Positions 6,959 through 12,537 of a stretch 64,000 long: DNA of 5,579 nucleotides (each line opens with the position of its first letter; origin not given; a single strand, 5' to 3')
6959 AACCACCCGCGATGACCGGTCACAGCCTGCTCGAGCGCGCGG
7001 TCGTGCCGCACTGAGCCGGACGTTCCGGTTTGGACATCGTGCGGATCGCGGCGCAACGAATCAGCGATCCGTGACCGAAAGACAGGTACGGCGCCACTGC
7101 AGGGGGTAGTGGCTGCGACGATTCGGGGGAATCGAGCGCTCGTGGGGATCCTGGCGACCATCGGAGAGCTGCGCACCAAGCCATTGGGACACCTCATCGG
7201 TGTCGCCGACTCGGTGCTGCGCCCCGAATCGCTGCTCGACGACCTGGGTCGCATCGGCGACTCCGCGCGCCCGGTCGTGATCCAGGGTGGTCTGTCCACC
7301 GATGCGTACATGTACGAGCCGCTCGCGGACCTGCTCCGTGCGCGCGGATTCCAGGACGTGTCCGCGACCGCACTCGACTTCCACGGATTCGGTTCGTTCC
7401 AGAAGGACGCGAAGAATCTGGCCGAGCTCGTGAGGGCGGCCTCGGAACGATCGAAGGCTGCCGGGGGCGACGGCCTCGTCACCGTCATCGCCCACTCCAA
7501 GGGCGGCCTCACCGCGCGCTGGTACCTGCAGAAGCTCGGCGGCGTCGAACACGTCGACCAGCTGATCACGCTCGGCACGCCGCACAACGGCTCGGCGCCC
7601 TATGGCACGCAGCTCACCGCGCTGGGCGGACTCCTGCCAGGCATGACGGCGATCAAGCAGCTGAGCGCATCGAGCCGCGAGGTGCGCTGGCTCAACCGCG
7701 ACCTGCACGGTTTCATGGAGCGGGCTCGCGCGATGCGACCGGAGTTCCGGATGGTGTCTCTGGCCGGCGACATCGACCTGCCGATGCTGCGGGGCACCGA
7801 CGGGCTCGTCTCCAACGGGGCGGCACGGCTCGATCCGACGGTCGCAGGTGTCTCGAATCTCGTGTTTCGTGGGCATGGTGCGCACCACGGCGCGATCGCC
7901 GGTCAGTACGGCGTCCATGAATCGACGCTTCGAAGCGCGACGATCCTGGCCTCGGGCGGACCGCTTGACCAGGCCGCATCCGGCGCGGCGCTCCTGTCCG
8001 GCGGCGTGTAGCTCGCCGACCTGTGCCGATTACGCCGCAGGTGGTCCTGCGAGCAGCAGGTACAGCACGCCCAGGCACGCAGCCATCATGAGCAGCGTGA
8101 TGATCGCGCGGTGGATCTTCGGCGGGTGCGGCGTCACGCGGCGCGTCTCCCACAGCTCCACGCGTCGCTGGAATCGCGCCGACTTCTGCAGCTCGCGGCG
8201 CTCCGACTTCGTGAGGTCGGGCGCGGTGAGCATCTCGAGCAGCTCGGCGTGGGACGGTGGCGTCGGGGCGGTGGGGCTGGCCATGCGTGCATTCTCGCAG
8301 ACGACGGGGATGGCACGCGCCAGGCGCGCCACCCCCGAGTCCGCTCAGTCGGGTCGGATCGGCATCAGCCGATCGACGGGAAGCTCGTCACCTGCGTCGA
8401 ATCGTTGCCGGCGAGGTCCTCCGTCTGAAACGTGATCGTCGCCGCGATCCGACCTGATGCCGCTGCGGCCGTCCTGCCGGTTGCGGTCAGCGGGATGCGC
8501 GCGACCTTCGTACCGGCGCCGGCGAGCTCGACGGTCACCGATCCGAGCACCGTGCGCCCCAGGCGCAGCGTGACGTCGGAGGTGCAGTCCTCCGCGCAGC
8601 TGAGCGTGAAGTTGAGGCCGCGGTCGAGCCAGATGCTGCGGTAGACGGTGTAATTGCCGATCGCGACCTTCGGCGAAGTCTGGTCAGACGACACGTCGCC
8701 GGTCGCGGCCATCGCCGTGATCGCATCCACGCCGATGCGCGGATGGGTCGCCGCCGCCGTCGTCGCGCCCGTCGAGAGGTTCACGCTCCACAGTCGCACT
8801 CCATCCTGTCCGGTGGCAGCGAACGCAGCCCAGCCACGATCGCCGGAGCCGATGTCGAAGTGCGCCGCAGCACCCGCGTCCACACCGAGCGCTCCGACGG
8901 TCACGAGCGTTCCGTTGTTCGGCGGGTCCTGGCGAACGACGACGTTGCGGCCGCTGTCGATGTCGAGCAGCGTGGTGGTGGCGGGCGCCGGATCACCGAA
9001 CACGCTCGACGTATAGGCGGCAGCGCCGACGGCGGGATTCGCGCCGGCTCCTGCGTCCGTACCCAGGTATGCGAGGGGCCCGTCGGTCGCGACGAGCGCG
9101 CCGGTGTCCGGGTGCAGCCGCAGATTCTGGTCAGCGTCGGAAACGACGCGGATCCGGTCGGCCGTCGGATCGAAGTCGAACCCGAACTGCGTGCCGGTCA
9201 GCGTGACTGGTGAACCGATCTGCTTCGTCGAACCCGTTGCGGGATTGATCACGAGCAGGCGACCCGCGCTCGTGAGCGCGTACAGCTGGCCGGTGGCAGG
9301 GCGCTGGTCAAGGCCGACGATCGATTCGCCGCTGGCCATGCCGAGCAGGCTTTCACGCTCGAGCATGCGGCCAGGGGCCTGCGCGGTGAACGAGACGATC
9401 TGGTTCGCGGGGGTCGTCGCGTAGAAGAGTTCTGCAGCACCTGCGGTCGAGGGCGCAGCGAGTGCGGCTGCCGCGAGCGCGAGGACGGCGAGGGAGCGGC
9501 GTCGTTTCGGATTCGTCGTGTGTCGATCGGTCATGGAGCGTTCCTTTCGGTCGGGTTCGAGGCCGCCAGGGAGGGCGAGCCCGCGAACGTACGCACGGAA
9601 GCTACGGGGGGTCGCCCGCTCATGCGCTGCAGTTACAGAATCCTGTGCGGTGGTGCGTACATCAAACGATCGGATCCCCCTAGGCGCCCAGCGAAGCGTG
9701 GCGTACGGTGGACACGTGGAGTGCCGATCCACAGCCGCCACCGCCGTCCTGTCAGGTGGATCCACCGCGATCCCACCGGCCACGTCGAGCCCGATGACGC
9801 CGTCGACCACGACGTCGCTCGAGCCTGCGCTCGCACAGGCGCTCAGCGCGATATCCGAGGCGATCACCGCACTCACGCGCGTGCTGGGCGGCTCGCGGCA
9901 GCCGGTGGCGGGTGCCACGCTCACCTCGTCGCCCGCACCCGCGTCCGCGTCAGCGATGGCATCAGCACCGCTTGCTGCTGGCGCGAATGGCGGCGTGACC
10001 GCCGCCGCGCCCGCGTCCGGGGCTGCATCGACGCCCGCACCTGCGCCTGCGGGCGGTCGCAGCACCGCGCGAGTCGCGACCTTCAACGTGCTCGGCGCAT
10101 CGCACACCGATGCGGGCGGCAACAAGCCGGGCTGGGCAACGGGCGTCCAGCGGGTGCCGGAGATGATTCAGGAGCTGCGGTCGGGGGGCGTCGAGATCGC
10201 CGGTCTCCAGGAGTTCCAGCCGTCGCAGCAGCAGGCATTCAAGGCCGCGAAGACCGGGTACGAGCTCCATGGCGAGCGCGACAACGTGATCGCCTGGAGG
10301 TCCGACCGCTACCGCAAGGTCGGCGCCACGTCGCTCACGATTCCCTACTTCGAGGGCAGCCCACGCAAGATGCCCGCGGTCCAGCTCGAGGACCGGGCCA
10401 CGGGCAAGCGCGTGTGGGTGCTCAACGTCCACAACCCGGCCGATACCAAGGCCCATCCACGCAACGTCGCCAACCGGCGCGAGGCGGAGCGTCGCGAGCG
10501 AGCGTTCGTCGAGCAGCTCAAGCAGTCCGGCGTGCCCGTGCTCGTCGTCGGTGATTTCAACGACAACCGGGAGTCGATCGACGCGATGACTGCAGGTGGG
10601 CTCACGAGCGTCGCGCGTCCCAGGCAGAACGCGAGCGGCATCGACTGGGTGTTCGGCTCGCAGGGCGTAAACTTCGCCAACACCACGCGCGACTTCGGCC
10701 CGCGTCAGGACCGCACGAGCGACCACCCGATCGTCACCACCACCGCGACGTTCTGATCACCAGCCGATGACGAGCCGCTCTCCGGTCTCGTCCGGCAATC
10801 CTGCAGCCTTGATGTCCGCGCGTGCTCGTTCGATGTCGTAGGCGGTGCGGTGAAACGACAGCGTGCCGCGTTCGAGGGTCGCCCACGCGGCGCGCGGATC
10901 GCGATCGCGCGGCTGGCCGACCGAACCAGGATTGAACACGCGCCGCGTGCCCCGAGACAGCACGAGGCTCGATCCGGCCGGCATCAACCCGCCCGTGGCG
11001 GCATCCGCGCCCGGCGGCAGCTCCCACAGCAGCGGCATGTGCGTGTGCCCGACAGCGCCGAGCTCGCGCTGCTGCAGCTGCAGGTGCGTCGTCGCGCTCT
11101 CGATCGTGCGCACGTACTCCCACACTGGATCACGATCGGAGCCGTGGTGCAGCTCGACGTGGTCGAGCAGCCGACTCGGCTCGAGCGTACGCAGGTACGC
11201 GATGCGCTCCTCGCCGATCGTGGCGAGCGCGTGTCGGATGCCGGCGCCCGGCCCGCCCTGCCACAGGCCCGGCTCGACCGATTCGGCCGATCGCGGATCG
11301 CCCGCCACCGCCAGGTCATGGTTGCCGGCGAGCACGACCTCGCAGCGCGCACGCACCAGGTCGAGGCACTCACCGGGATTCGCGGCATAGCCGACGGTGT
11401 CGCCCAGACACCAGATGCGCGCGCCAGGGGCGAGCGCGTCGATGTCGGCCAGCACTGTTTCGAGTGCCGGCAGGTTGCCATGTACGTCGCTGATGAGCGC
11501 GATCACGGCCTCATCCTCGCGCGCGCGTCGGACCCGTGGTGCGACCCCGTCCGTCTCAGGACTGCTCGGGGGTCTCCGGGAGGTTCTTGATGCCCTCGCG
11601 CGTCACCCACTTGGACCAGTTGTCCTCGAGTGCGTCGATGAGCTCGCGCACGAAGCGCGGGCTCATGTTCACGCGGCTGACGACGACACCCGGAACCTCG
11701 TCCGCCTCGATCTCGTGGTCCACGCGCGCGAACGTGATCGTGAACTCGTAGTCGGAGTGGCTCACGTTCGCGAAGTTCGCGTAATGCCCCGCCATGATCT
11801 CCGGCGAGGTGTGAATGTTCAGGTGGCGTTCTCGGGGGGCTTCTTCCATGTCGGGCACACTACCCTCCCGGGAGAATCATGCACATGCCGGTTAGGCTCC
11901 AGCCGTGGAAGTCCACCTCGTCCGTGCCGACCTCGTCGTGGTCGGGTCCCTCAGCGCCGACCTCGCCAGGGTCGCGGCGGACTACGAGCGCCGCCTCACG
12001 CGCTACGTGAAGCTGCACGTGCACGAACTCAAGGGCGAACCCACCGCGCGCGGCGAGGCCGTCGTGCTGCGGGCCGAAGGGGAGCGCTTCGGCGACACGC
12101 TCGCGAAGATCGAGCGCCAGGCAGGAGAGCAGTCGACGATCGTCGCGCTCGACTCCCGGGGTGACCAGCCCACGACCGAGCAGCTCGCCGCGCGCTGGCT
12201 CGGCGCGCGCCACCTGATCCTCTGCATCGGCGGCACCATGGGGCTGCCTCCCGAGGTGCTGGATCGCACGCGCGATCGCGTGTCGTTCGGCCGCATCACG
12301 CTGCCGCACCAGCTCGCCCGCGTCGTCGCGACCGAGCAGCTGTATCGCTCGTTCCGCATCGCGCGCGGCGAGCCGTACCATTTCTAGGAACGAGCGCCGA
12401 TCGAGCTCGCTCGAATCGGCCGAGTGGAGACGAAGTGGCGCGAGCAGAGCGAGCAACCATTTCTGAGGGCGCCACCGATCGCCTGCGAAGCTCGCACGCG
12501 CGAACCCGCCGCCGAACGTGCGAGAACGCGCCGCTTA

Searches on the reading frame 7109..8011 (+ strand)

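Call 38: search_protein_families(library=pfam, proteins=[window:7109-8011:+], max_evalue=0.001)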
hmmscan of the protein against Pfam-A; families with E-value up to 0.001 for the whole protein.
window:7109-8011:+ (300 aa): 3 families
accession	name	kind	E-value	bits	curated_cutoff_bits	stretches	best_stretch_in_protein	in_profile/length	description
PF00561.26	Abhydrolase_1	-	2.4e-08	34.4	25.8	1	55-231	2-178/245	alpha/beta hydrolase fold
PF02089.21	Palm_thioest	-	7.5e-08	32.8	26.8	1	55-165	1-116/254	Palmitoyl protein thioesterase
PF07819.20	PGAP1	-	9.6e-05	22.7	24.3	1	121-162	90-132/233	PGAP1-like alpha/beta domain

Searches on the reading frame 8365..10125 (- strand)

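Call 38: search_protein_families(library=pfam, proteins=[window:8365-10125:-], max_evalue=0.001)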
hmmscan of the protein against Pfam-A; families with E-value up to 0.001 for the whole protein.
window:8365-10125:- (586 aa): 1 family
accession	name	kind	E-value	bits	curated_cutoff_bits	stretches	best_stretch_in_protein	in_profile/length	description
PF14339.12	DUF4394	-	7.8e-70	235.2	29.6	1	243-460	2-219/230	Domain of unknown function (DUF4394)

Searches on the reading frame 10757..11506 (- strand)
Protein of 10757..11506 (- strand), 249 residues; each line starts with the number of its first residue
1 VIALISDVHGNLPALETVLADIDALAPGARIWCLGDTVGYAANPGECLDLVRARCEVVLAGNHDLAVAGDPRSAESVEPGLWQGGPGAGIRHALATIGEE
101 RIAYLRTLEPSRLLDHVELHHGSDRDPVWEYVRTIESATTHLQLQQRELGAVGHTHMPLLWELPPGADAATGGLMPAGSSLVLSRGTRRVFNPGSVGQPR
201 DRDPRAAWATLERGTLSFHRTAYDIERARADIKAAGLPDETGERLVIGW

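Call 38: search_protein_families(library=pfam, proteins=[window:10757-11506:-], max_evalue=0.001)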
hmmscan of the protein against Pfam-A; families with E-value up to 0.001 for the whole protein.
window:10757-11506:- (249 aa): 2 families
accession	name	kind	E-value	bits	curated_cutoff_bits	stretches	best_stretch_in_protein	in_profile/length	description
PF12850.12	Metallophos_2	-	1.8e-12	48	27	1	2-211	3-151/154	Calcineurin-like phosphoesterase superfamily domain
PF00149.33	Metallophos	-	1.4e-08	35.9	21.5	1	2-71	3-72/191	Calcineurin-like phosphoesterase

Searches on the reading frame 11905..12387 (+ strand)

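Call 38: search_protein_families(library=pfam, proteins=[window:11905-12387:+], max_evalue=0.001)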
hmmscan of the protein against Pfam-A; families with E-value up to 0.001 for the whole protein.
window:11905-12387:+ (160 aa): 1 family
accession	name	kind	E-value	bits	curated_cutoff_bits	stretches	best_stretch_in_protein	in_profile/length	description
PF02590.22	SPOUT_MTase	-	2.6e-34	118.9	27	1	8-159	3-154/154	Predicted SPOUT methyltransferase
